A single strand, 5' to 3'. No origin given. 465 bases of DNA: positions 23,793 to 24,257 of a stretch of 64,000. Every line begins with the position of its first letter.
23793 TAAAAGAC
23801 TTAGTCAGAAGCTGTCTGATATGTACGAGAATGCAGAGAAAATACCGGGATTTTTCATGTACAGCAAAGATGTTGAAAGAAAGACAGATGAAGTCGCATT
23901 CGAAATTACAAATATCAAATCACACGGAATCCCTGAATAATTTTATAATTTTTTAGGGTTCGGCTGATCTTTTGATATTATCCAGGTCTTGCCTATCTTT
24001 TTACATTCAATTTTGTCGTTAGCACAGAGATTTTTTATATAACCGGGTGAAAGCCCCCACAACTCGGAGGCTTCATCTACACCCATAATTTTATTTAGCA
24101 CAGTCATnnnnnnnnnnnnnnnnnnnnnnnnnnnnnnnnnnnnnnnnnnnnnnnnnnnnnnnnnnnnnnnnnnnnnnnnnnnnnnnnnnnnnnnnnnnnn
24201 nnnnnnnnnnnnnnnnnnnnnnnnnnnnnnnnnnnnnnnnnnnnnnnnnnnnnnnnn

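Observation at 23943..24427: Hidden autoregulated two-gene operon inside nrdE-nrdF with acr-aca-like architecture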

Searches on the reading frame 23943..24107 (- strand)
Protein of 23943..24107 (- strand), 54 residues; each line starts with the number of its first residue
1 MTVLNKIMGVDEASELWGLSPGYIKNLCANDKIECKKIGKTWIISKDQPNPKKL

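Call 3: search_protein_families(library=pfam, proteins=[window:23943-24107:-], max_evalue=1)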
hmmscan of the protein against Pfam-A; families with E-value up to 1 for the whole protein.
window:23943-24107:- (54 aa): 2 families
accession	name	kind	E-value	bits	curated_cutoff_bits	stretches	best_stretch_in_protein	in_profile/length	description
PF20038.5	HTH_59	-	1.9e-09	37.8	27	1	1-46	1-54/66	Helix-turn-helix domain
PF12728.13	HTH_17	-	7.8e-07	29.7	27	1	8-47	2-41/51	Helix-turn-helix domain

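Call 4: search_protein_families(library=phrogs, proteins=[window:23943-24107:-], max_evalue=1)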
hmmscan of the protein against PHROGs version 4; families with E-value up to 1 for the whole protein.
window:23943-24107:- (54 aa): 7 families
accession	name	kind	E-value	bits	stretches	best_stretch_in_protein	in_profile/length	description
phrog_2655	-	integration and excision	3.6e-13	50.5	1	1-48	108-159/181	excisionase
phrog_19913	-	unknown function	4.8e-12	47.5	1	3-47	66-110/134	-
phrog_1840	-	integration and excision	0.035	15.6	1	9-48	8-48/90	excisionase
phrog_10045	-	DNA, RNA and nucleotide metabolism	0.044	14.6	1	4-47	17-61/74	HTH DNA binding protein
phrog_7338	-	unknown function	0.13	13.6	1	5-47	28-71/87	-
phrog_6401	-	DNA, RNA and nucleotide metabolism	0.17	12.8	1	8-47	10-50/64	DNA binding protein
phrog_66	-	integration and excision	0.28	11.8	1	3-47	89-134/412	excisionase and transcriptional regulator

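Call 19: find_related_loci(query=window:23943-24107:-, collection=viral_contigs, flank=3000)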
Query window:23943-24107:- (54 aa) in viral_contigs; peptide patterns used: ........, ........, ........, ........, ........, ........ (x = any residue, [..] = any of these).
25 stretches matched a pattern; 16 encode a relative of the query (tblastn E <= 1e-3); 16 distinct loci.
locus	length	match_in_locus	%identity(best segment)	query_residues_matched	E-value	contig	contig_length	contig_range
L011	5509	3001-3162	94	1-54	6e-32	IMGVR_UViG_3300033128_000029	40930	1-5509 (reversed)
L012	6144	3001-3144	73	1-48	9e-22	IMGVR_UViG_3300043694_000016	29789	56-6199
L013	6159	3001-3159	68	1-53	1e-21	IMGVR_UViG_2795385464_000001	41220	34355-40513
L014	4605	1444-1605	69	1-53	2e-20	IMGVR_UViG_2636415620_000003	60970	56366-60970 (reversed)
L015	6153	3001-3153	63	1-51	2e-18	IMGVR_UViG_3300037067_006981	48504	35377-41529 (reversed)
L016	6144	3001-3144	65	4-51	7e-18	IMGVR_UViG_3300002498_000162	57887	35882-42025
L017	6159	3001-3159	58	1-53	1e-17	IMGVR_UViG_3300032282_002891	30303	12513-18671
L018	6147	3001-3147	65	4-52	1e-17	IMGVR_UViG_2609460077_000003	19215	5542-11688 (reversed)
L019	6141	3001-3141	68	4-50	1e-17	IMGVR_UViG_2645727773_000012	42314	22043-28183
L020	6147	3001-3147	65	4-52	1e-17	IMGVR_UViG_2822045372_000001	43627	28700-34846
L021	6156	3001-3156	62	1-52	9e-16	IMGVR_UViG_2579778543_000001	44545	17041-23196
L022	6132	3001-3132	59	3-46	3e-14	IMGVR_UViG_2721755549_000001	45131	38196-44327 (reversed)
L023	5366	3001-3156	52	2-53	4e-14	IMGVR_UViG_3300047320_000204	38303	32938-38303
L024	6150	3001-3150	54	4-53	9e-14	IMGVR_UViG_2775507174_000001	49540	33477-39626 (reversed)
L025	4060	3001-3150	54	4-53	9e-14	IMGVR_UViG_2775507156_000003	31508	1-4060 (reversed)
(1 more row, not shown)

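Call 34: find_related_loci(query=A2, collection=genome_contigs, flank=2500)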
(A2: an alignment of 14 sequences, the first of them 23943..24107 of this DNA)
Query A2 (54 aa) in genome_contigs; peptide patterns used: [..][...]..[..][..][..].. (x = any residue, [..] = any of these).
40 stretches matched a pattern; 12 encode a relative of the query (tblastn E <= 1e-3); 12 distinct loci.
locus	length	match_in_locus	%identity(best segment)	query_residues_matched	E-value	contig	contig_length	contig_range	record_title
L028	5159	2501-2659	68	1-53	9e-22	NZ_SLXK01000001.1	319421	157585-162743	Scopulibacillus darangshiensis strain DSM 19377 Ga0310489_101, whole genome shotgun sequence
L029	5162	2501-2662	69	1-53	1e-20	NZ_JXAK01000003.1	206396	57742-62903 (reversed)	Gordoniibacillus kamchatkensis strain VKM B-2647 B-2647_003, whole genome shotgun sequence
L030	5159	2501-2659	62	1-53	3e-20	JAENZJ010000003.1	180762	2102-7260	MAG: Thermincola ferriacetica isolate BM5_bin.4 BM5_bin4_NODE_31_length_180762_cov_8.337214, whole genome shotgun sequen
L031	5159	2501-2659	62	1-53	4e-19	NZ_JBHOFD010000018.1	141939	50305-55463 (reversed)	Paenibacillus sp. CN-4 ctg_18, whole genome shotgun sequence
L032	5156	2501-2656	58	3-54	3e-18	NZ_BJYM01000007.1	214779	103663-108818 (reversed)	Oceanobacillus sojae strain NBRC 105379 sequence07, whole genome shotgun sequence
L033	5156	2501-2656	58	3-54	3e-18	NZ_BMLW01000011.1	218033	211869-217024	Oceanobacillus neutriphilus strain CGMCC 1.7693 sequence11, whole genome shotgun sequence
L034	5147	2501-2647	55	4-52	3e-16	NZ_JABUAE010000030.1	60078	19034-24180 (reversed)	Bacillus sp. Xin1 Xin1_contig000030, whole genome shotgun sequence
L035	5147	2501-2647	55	4-52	1e-15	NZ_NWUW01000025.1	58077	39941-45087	Bacillus fungorum strain 17-SMS-01 ZB100024, whole genome shotgun sequence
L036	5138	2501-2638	50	3-48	4e-12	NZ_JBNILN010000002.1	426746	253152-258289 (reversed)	Metabacillus sp. 84 NODE_2_length_426746_cov_23.637381, whole genome shotgun sequence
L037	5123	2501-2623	59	10-50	1e-11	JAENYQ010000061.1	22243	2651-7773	MAG: Desulfotomaculum sp. isolate BL5_bin.2 BL5_bin2_NODE_512_length_22243_cov_13.478457, whole genome shotgun sequence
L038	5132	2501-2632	61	3-46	1e-9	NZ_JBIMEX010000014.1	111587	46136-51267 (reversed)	Oceanobacillus sp. CF4.6 14, whole genome shotgun sequence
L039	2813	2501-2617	38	8-46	6e-7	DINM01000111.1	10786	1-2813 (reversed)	MAG TPA_asm: Verrucomicrobia bacterium UBA5540 UBA5540_contig_22460, whole genome shotgun sequence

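Call 35: find_related_loci(query=A2, collection=viral_contigs, flank=2500)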
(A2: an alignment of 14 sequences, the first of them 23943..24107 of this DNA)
Query A2 (54 aa) in viral_contigs; peptide patterns used: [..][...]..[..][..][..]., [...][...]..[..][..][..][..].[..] (x = any residue, [..] = any of these).
159 stretches matched a pattern; 94 encode a relative of the query (tblastn E <= 1e-3); the best 80 are kept; 80 distinct loci.
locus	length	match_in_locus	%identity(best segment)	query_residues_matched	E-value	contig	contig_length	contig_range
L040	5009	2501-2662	94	1-54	3e-31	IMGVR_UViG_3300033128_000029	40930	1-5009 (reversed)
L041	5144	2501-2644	73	1-48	4e-21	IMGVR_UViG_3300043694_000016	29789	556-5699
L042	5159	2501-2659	68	1-53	6e-21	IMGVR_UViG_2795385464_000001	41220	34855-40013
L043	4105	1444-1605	69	1-53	9e-20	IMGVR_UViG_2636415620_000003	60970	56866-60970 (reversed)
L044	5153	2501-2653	61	3-53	1e-19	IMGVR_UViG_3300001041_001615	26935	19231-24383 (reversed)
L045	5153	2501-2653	61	3-53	1e-19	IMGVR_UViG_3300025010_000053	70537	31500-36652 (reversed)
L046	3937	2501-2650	66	4-53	2e-19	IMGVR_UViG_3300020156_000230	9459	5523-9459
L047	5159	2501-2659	58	1-53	2e-19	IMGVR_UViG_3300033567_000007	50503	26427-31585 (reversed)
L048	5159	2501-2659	58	1-53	1e-18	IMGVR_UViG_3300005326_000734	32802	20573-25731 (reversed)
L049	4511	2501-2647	65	4-52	2e-18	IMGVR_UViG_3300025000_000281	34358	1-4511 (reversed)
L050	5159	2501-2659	60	1-53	2e-18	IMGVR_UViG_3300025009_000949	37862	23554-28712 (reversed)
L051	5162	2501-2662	61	1-54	3e-18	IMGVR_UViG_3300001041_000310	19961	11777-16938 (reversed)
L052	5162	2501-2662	61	1-54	3e-18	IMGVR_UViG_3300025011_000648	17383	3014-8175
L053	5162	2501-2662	61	1-54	3e-18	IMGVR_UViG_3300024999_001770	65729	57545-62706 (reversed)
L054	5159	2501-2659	57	1-53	4e-18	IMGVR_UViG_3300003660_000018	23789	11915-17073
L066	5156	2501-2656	50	3-54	1e-15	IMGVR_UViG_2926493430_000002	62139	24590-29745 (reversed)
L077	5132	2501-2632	59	3-46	1e-13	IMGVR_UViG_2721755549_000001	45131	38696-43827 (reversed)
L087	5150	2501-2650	54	4-53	4e-13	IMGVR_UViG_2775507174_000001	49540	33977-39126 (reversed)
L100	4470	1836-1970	49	3-47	4e-12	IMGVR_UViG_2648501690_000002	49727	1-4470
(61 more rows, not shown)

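Call 48: search_protein_families(library=phrogs, proteins=[L051:2322-2501:+, L087:2239-2481:+, L044:2293-2487:+, L030:2328-2501:+, L041:2338-2511:+, L046:2295-2486:+, L054:2256-2501:+], max_evalue=0.01)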
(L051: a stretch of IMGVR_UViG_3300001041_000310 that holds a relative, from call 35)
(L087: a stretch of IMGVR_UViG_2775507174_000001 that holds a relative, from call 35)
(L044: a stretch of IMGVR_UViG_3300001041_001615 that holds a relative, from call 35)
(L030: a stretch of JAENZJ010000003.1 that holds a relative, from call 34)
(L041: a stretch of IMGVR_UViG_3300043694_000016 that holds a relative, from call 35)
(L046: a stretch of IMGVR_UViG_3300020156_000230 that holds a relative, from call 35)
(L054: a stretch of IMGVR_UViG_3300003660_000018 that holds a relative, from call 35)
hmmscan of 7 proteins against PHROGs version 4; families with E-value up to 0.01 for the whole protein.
L051:2322-2501:+ (60 aa): 0 families

L087:2239-2481:+ (81 aa): 0 families

L044:2293-2487:+ (65 aa): 0 families

L030:2328-2501:+ (58 aa): 0 families

L041:2338-2511:+ (58 aa): 0 families

L046:2295-2486:+ (64 aa): 0 families

L054:2256-2501:+ (82 aa): 0 families

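Call 49: search_protein_families(library=pfam, proteins=[L051:2322-2501:+, L087:2239-2481:+, L044:2293-2487:+, L030:2328-2501:+, L041:2338-2511:+, L046:2295-2486:+, L054:2256-2501:+], max_evalue=0.01)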
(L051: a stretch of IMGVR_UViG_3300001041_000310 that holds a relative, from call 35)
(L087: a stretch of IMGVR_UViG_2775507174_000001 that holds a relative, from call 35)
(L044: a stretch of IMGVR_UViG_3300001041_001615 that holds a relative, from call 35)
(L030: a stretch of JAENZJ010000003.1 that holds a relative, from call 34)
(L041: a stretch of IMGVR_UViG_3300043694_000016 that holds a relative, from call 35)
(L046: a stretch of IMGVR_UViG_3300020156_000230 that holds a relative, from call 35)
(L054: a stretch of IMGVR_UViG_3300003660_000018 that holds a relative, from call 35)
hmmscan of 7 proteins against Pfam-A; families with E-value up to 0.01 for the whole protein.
L051:2322-2501:+ (60 aa): 0 families

L087:2239-2481:+ (81 aa): 0 families

L044:2293-2487:+ (65 aa): 0 families

L030:2328-2501:+ (58 aa): 0 families

L041:2338-2511:+ (58 aa): 0 families

L046:2295-2486:+ (64 aa): 1 family
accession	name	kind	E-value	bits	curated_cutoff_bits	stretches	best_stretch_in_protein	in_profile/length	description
PF17323.7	ToxS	-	0.00061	20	25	1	5-56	96-146/147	Trans-membrane regulatory protein ToxS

L054:2256-2501:+ (82 aa): 0 families

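Call 52: search_protein_families(library=pfam, proteins=[L077:2201-2647:+, L100:1836-2549:+, L028:2501-2908:+, L028:2069-2458:+, L038:1641-2201:+, L066:2079-2480:+, L049:2089-2487:+, L036:2501-2896:+, L066:2492-2845:+], max_evalue=0.01)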
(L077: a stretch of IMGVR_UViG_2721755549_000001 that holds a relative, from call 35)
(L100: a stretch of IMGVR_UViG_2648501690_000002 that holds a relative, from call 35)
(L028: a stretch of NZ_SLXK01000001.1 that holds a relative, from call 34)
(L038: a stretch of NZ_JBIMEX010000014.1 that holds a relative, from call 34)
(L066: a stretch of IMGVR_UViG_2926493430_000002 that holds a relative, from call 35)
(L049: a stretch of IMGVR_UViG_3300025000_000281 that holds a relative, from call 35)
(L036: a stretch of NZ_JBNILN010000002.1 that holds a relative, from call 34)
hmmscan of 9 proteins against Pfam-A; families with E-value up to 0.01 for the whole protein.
L077:2201-2647:+ (149 aa): 3 families
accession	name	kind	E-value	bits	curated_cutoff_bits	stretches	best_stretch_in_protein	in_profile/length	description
PF09709.15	Cas_Csd1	-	1e-09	38.1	27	1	2-101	452-557/559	CRISPR-associated protein (Cas_Csd1)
PF12728.13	HTH_17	-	1.3e-09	38.6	27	1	107-148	3-44/51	Helix-turn-helix domain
PF08281.18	Sigma70_r4_2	-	0.0076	16.3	25.7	0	109-125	30-46/54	Sigma-70, region 4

L100:1836-2549:+ (238 aa): 2 families
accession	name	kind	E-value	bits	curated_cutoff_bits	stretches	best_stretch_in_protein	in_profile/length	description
PF12728.13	HTH_17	-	1.3e-08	35.4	27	1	8-46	4-42/51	Helix-turn-helix domain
PF01381.28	HTH_3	-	0.0083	16.6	23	0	71-90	22-41/55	Helix-turn-helix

L028:2501-2908:+ (136 aa): 2 families
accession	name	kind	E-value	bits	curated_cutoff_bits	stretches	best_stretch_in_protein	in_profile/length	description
PF20038.5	HTH_59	-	5e-08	33.2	27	1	1-45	1-53/66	Helix-turn-helix domain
PF12728.13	HTH_17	-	2.8e-05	24.7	27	1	8-47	2-41/51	Helix-turn-helix domain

L028:2069-2458:+ (130 aa): 1 family
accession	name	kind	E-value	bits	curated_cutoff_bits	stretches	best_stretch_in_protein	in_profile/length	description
PF07410.16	Phage_Gp111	-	3.9e-29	102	27.1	1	5-118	2-116/117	Streptococcus thermophilus bacteriophage Gp111 protein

L038:1641-2201:+ (187 aa): 1 family
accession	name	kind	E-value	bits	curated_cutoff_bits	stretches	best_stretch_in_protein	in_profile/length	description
PF01592.21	NifU_N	-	0.0042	17.7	22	1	75-153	42-121/127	NifU-like N terminal domain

L066:2079-2480:+ (134 aa): 1 family
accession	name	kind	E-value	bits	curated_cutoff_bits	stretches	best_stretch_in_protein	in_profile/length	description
PF16443.10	DUF5040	-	0.0039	17.3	25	1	31-107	102-176/227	Domain of unknown function (DUF5040)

L049:2089-2487:+ (133 aa): 0 families

L036:2501-2896:+ (132 aa): 2 families
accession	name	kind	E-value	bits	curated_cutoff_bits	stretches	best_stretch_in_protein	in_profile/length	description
PF12728.13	HTH_17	-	9e-12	45.5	27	1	8-52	4-48/51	Helix-turn-helix domain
PF20038.5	HTH_59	-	0.007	16.8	27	0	2-44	4-54/66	Helix-turn-helix domain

L066:2492-2845:+ (118 aa): 3 families
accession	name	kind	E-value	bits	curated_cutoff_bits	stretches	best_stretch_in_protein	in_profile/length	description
PF22147.1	AcrIC5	-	5.6e-23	81.3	27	1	58-109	2-53/53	Anti-CRISPR protein AcrIC5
PF12728.13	HTH_17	-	1.3e-09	38.6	27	1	11-51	4-44/51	Helix-turn-helix domain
PF20038.5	HTH_59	-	3e-05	24.3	27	1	1-51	1-58/66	Helix-turn-helix domain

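Call 56: search_solved_structures(query=L066:2492-2845:+, max_evalue=0.01, show_alignments=2)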
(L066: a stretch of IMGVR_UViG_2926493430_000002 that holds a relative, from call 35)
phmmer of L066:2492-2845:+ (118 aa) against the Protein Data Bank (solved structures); distinct sequences matched with E-value up to 0.01: 1.
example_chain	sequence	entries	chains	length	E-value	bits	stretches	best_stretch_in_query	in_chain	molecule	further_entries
7yhr_A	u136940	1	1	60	6.3e-09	39.2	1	58-107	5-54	Anti-CRISPR protein Type I-C5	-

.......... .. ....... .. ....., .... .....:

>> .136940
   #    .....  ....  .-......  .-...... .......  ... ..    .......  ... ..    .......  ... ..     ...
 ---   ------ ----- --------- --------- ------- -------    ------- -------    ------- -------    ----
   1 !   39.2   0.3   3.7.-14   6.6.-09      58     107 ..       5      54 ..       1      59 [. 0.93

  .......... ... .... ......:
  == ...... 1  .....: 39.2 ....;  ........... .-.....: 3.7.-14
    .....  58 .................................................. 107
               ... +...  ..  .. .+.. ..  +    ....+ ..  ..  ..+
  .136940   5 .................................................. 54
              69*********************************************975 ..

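Call 57: search_solved_structures(query=L077:2201-2647:+, max_evalue=0.01, show_alignments=1)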
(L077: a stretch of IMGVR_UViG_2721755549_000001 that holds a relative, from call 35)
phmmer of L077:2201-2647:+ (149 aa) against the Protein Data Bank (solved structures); distinct sequences matched with E-value up to 0.01: 0.

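Call 95: search_protein_families(library=padloc, proteins=[window:23943-24107:-], max_evalue=0.1)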
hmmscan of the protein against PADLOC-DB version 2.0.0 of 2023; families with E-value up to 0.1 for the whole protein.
window:23943-24107:- (54 aa): 0 families

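Call 96: search_protein_families(library=ncbifam, proteins=[window:23943-24107:-, L066:2492-2845:+, L077:2201-2647:+], max_evalue=0.01)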
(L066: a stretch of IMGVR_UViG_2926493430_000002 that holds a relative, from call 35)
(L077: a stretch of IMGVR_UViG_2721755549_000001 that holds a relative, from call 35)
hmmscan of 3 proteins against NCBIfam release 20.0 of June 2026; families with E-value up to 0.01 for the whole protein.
window:23943-24107:- (54 aa): 1 family
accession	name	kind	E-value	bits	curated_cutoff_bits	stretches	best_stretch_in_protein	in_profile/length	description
TIGR01764.1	excise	domain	0.0012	19.1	28.8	1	8-48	2-42/49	excisionase family DNA-binding protein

L066:2492-2845:+ (118 aa): 3 families
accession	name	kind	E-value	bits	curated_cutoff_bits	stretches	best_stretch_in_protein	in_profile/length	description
TIGR01764.1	excise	domain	4.8e-06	26.8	28.8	1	11-50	4-43/49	excisionase family DNA-binding protein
NF007225.0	PRK09643.1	equivalog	0.00056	19.7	190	1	10-35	152-177/204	RNA polymerase sigma factor SigM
NF047737.1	antiphage_MADS1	equivalog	0.002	18.3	80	1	8-51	3-46/49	methylation-associated defense system helix-turn-helix domain-containing protein MAD1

L077:2201-2647:+ (149 aa): 3 families
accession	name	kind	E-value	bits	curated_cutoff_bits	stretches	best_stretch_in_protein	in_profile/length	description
TIGR01863.1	cas_Csd1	equivalog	1.3e-11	43.8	218.65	1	2-102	474-580/588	type I-C CRISPR-associated protein Cas8c/Csd1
TIGR01764.1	excise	domain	4.3e-06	27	28.8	1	108-148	4-44/49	excisionase family DNA-binding protein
NF007225.0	PRK09643.1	equivalog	0.0046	16.7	190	1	107-131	152-176/204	RNA polymerase sigma factor SigM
